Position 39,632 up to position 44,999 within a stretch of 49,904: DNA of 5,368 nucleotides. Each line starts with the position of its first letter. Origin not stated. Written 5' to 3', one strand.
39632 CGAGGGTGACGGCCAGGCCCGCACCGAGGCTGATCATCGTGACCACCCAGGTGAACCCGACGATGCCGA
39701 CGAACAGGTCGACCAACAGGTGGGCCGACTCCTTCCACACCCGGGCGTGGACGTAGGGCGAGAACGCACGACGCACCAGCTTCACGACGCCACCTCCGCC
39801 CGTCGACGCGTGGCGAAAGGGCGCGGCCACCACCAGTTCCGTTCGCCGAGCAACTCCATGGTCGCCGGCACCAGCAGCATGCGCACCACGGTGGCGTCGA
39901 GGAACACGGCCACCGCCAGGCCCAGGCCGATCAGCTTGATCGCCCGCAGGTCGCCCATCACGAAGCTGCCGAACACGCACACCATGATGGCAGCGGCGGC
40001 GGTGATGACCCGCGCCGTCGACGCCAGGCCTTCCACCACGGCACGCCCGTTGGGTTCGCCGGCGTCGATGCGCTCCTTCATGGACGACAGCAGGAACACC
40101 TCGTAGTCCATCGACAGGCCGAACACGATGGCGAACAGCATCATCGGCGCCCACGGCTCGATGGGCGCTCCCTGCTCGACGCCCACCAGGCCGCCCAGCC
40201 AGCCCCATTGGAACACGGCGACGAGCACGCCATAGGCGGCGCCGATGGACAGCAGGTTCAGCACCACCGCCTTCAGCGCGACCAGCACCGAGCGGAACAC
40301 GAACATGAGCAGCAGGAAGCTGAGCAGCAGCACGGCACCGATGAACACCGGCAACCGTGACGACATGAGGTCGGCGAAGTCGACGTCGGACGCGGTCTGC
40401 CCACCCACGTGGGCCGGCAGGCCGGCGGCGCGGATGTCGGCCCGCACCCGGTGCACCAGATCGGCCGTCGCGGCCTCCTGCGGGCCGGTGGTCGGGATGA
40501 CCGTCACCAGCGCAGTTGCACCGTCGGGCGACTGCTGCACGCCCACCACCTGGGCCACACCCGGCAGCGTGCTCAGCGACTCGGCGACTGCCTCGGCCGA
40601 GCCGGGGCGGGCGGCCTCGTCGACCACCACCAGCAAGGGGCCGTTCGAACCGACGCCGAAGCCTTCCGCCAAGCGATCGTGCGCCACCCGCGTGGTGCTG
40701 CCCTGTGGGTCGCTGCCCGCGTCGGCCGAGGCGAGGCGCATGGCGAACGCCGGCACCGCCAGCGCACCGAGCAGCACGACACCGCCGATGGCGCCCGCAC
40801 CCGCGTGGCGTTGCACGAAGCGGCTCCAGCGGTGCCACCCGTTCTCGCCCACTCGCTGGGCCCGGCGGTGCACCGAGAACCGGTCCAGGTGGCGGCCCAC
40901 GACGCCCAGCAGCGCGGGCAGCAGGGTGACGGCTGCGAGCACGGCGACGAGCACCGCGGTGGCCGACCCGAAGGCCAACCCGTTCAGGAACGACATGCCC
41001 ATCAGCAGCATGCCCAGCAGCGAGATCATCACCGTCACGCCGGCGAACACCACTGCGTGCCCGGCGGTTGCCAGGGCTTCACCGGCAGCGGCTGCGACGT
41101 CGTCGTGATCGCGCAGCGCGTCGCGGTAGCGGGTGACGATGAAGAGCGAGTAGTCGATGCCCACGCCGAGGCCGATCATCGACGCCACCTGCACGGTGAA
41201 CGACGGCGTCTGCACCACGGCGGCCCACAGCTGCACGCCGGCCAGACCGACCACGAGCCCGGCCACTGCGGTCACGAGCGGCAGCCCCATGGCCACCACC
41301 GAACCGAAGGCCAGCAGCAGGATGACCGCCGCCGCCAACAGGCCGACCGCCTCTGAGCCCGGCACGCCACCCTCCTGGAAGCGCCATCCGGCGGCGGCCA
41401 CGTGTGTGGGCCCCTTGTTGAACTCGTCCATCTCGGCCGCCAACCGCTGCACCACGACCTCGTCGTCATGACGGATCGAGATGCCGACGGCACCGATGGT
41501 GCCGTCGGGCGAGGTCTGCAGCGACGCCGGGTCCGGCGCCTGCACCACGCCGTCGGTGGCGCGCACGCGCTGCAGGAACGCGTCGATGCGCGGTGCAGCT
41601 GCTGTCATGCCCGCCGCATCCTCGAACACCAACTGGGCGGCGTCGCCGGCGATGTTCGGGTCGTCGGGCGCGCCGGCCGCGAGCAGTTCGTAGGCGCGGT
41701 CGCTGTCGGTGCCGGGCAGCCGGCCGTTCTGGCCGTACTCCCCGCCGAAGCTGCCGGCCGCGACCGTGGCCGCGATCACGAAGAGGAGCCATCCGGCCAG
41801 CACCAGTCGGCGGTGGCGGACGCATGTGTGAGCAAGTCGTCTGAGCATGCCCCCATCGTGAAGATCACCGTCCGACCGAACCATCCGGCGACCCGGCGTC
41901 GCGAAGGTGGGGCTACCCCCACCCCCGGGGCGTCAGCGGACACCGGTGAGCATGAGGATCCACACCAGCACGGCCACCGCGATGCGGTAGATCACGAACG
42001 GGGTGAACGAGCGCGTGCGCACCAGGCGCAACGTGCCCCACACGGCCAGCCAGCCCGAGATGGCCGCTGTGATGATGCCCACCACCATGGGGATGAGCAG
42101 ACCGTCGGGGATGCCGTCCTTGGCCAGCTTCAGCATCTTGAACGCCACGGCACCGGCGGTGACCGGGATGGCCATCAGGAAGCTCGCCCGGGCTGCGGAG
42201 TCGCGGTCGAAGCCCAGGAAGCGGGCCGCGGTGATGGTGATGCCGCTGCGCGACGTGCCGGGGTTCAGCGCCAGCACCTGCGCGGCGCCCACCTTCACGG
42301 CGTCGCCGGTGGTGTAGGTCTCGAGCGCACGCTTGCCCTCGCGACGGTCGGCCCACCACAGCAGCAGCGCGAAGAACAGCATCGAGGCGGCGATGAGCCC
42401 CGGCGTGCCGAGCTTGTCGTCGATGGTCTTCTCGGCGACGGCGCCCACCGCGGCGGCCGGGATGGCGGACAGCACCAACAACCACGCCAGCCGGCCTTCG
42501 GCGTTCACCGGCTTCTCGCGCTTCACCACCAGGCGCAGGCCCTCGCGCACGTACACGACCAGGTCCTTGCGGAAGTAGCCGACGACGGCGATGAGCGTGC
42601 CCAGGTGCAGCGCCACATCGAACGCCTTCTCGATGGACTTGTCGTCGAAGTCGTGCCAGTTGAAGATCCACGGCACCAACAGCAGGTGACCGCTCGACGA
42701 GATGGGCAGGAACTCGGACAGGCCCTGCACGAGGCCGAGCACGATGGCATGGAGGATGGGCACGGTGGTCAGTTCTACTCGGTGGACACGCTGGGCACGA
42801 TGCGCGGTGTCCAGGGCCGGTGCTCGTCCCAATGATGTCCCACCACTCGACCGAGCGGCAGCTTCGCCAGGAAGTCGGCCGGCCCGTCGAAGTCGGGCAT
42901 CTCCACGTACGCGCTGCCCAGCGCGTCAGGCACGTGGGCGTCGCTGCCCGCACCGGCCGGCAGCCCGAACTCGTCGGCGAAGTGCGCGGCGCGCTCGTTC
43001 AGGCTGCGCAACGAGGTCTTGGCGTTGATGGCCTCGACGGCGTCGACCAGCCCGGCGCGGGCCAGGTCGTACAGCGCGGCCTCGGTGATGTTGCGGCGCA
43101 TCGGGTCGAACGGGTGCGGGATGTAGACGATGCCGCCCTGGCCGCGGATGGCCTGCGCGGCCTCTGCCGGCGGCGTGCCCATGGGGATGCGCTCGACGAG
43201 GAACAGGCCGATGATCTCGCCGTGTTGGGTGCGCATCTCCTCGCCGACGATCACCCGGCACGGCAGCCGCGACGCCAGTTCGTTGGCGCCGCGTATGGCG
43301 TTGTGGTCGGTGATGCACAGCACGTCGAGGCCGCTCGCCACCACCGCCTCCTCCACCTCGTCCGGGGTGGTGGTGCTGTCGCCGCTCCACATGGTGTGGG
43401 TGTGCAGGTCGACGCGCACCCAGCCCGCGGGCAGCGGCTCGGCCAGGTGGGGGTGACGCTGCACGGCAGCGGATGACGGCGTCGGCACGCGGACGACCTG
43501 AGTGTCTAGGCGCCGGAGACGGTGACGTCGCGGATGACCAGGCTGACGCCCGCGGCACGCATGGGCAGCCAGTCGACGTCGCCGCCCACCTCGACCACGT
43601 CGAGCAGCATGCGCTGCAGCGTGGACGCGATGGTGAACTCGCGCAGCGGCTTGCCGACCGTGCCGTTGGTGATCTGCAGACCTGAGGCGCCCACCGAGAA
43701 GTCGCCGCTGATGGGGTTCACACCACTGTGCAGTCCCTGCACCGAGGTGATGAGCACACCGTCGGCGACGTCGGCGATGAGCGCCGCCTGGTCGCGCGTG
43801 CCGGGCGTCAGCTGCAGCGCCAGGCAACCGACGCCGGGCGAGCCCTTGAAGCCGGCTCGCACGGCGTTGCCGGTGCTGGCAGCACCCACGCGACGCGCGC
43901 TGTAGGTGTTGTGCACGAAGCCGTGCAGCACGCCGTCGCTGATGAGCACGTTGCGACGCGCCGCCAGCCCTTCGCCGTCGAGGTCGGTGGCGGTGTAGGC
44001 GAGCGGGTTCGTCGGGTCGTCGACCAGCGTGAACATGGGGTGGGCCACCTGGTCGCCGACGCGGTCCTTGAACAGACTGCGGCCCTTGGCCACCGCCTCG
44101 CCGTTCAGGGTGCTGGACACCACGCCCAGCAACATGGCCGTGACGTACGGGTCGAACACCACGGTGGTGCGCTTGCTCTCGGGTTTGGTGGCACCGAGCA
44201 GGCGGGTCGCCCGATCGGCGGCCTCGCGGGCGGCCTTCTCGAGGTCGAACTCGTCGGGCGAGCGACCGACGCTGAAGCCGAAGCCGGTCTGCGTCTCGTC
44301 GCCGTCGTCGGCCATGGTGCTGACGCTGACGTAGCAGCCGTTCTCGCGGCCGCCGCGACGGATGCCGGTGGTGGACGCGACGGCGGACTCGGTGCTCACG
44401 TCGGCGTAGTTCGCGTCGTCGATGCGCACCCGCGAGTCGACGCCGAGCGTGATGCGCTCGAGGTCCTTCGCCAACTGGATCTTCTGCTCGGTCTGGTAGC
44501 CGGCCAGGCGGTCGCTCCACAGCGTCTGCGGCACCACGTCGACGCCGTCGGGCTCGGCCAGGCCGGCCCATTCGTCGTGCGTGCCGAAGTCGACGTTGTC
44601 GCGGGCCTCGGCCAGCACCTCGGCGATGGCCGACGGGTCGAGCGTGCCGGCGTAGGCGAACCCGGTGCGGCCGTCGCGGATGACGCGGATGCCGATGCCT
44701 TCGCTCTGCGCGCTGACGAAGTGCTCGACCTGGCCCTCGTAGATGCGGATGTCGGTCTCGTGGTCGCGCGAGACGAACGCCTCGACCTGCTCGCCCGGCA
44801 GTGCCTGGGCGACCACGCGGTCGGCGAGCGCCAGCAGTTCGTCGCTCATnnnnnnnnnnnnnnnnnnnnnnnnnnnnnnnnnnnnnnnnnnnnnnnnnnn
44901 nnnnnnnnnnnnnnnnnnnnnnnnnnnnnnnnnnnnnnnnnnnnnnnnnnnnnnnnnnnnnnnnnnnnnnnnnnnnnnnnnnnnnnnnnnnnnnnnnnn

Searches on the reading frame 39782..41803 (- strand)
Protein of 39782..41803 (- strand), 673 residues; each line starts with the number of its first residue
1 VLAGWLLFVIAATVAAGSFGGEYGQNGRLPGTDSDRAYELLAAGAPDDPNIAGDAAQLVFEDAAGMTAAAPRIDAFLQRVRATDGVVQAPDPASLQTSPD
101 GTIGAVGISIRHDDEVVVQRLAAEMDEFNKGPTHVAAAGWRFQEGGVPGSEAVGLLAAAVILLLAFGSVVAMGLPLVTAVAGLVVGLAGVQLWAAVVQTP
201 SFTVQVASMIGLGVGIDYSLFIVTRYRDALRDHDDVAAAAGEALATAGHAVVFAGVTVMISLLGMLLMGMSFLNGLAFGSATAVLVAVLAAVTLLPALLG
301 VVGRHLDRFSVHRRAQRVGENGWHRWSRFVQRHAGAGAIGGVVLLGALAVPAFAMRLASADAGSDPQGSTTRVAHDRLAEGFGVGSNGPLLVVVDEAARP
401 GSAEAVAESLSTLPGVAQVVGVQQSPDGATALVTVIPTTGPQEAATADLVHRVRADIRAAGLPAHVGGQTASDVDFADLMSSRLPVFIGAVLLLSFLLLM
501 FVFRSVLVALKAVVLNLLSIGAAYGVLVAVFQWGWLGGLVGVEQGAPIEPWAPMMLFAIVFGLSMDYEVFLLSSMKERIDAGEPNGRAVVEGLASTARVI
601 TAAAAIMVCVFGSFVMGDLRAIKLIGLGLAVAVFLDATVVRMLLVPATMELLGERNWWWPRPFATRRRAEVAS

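Call 13: search_protein_families(library=pfam, proteins=[window:39782-41803:-], max_evalue=0.001)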
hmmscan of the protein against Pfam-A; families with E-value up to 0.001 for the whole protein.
window:39782-41803:- (673 aa): 1 family
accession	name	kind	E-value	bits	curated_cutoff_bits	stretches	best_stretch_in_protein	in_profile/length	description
PF03176.21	MMPL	-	1.4e-77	261.3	20.5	2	32-333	7-329/333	MMPL family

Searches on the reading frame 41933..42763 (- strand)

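Call 13: search_protein_families(library=pfam, proteins=[window:41933-42763:-], max_evalue=0.001)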
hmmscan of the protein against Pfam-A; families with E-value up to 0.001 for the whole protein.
window:41933-42763:- (276 aa): 1 family
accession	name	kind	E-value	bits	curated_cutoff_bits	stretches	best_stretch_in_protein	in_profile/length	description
PF02673.24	BacA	-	1.8e-76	257.7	33.4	1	6-266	1-257/257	Bacitracin resistance protein BacA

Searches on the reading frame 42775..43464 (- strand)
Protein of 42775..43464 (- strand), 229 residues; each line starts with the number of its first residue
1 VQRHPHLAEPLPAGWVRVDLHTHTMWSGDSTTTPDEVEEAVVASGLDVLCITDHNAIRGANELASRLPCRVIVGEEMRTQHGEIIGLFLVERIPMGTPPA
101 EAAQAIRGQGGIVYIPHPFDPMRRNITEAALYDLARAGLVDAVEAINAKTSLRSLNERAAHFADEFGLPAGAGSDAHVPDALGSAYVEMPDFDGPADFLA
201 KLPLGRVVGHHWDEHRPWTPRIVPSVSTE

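Call 13: search_protein_families(library=pfam, proteins=[window:42775-43464:-], max_evalue=0.001)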
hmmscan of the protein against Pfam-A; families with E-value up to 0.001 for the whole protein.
window:42775-43464:- (229 aa): 2 families
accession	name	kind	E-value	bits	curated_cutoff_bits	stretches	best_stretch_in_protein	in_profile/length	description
PF13263.12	PHP_C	-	1.5e-15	56.9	21.3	1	155-206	3-55/56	PHP-associated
PF02811.25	PHP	-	2.7e-08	34.7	26.4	1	19-80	1-66/164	PHP domain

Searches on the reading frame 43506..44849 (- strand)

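Call 13: search_protein_families(library=pfam, proteins=[window:43506-44849:-], max_evalue=0.001)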
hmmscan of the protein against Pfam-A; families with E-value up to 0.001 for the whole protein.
window:43506-44849:- (447 aa): 3 families
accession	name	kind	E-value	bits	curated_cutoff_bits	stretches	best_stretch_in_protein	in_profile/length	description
PF19289.4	PmbA_TldD_3rd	-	3.3e-64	216.5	22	1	226-446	2-220/220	PmbA/TldA metallopeptidase C-terminal domain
PF19290.4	PmbA_TldD_2nd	-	1.7e-15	57.8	20.9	1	116-218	4-109/109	PmbA/TldA metallopeptidase central domain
PF01523.21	PmbA_TldD_1st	-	3.6e-15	56.3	20.9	1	22-85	1-64/65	PmbA/TldA metallopeptidase domain 1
